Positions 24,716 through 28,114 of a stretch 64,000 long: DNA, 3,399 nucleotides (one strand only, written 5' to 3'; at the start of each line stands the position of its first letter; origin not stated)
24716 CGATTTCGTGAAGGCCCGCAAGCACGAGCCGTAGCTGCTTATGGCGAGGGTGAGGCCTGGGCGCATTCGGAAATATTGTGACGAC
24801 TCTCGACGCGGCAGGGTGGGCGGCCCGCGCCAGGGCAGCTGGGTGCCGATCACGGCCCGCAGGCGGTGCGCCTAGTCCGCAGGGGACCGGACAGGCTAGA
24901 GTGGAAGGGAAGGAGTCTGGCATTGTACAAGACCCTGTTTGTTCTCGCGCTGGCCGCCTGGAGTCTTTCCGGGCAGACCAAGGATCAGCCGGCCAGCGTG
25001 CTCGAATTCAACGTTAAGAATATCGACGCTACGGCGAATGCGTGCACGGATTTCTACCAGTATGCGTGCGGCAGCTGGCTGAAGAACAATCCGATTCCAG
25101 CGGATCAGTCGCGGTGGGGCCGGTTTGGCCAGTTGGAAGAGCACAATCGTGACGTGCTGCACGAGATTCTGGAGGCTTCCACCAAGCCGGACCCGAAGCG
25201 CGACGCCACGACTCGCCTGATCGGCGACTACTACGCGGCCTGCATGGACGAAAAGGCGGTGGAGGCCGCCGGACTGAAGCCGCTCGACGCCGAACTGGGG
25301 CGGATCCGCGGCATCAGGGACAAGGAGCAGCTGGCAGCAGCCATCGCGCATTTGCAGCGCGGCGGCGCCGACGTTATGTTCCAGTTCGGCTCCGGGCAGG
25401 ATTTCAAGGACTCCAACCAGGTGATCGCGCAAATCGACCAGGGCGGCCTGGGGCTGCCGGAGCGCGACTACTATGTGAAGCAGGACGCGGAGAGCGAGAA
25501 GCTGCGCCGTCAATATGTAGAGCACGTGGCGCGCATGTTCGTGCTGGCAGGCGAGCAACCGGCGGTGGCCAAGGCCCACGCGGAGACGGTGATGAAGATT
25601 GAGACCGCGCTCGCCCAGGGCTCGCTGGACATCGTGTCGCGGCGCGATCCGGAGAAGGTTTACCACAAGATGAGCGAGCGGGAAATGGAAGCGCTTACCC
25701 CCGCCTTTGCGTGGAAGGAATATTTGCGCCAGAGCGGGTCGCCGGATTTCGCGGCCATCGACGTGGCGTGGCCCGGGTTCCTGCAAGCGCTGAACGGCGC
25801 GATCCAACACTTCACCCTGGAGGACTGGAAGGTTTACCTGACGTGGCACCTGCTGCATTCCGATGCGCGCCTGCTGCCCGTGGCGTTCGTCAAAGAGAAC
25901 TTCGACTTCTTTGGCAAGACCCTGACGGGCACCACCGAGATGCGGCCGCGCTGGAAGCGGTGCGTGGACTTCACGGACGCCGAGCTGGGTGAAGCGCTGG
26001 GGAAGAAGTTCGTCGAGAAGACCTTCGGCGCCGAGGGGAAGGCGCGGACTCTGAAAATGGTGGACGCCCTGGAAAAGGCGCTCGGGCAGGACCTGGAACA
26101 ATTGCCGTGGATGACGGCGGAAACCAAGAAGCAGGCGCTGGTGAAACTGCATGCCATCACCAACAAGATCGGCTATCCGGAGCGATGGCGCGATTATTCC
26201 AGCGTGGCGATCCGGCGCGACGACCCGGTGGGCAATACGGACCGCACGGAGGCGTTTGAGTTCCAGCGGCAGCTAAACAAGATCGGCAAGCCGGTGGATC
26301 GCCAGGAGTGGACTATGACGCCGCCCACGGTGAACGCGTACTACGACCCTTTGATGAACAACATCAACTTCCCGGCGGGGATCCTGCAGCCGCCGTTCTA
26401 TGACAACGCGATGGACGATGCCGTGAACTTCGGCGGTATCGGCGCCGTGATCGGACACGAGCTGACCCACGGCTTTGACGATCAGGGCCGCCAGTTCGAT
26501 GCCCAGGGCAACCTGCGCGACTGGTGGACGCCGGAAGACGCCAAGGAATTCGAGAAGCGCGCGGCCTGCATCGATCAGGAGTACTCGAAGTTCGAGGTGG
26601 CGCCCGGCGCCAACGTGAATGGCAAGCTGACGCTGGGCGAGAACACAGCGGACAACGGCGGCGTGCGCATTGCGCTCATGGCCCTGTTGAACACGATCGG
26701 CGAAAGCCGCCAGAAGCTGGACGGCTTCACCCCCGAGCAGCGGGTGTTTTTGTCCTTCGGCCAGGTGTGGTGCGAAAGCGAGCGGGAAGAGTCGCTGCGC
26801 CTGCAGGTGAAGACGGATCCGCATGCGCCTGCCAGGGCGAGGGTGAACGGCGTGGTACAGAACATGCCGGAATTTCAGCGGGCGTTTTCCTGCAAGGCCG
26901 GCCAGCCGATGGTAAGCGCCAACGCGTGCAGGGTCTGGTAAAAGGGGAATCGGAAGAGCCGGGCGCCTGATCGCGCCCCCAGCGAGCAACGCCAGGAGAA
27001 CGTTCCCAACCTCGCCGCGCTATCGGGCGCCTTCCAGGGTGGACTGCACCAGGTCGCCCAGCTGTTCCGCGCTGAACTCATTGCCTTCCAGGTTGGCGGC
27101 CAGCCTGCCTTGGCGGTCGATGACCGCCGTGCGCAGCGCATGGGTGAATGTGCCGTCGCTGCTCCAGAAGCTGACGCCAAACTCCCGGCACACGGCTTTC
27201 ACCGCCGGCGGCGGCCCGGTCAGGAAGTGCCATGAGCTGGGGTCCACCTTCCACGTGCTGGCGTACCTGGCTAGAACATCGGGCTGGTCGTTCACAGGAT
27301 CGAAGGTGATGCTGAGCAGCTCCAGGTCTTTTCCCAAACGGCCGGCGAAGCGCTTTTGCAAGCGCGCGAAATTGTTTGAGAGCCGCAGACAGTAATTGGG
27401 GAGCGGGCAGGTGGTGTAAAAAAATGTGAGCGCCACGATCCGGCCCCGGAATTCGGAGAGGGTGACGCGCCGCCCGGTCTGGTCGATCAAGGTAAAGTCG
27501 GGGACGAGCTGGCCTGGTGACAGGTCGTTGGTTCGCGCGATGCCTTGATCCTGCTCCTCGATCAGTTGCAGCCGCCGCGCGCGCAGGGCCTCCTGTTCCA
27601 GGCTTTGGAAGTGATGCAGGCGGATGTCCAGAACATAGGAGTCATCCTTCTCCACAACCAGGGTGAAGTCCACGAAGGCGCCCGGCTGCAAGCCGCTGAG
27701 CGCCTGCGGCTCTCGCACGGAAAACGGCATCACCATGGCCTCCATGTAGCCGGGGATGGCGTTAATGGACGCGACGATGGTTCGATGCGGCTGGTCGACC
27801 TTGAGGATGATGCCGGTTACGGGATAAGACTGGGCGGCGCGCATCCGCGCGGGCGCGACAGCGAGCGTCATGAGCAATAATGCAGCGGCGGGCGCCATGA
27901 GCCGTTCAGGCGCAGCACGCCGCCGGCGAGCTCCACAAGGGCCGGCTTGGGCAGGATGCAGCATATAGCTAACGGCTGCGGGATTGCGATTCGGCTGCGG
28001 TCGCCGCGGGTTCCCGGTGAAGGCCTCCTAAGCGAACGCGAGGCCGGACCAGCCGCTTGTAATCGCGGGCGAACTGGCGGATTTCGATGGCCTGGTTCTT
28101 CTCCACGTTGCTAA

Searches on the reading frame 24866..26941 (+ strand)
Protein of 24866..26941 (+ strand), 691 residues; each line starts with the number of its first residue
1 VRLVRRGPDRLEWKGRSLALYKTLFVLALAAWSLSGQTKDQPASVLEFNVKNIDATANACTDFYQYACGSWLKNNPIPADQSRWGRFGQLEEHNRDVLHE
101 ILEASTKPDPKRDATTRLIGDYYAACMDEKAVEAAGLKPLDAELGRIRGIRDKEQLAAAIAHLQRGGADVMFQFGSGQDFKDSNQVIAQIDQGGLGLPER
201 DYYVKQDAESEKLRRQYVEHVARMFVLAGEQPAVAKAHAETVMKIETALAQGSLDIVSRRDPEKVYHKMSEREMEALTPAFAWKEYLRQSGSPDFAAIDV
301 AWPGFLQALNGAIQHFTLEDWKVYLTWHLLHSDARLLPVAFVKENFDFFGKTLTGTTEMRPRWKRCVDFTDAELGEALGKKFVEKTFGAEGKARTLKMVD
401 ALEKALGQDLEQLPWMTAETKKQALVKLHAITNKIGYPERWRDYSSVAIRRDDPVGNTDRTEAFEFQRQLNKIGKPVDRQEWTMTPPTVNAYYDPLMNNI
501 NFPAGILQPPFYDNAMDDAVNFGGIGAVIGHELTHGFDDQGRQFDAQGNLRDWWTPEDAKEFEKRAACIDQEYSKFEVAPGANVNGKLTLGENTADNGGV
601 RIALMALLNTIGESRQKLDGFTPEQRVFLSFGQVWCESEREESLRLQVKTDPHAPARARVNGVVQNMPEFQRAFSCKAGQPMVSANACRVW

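Call 51: search_protein_families(library=pfam, proteins=[window:24866-26941:+], max_evalue=0.00001)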
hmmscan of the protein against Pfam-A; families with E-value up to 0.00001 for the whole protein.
window:24866-26941:+ (691 aa): 2 families
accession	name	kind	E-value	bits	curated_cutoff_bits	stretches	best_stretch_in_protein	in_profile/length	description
PF05649.18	Peptidase_M13_N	-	6.5e-126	421.2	32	1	60-438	2-381/381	Peptidase family M13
PF01431.27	Peptidase_M13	-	4.1e-72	242.5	24.5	1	490-690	1-205/205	Peptidase family M13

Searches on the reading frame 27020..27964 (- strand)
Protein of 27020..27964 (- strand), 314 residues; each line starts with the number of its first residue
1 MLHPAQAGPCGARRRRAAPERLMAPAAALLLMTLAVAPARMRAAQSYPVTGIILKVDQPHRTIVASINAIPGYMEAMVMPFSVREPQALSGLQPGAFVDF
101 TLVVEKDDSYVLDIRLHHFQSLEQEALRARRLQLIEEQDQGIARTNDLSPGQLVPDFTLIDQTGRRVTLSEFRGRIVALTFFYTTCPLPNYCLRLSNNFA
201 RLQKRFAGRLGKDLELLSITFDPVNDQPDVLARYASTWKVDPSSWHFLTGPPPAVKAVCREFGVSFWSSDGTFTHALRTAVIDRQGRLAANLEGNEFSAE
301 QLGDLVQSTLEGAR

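Call 51: search_protein_families(library=pfam, proteins=[window:27020-27964:-], max_evalue=0.00001)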
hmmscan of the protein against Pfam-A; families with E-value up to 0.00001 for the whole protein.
window:27020-27964:- (314 aa): 4 families
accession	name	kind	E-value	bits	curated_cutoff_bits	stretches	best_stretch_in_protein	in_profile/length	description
PF02630.20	SCO1-SenC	-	2e-20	73.5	22.8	1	155-287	2-133/134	SCO1/SenC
PF11604.15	CusF_Ec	-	4.1e-10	39.8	27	1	47-114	2-70/72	Copper binding periplasmic protein CusF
PF08534.16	Redoxin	-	8.3e-09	35.8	26.6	1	151-290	3-130/148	Redoxin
PF00578.27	AhpC-TSA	-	5.8e-07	29.9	26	1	150-234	1-80/124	AhpC/TSA family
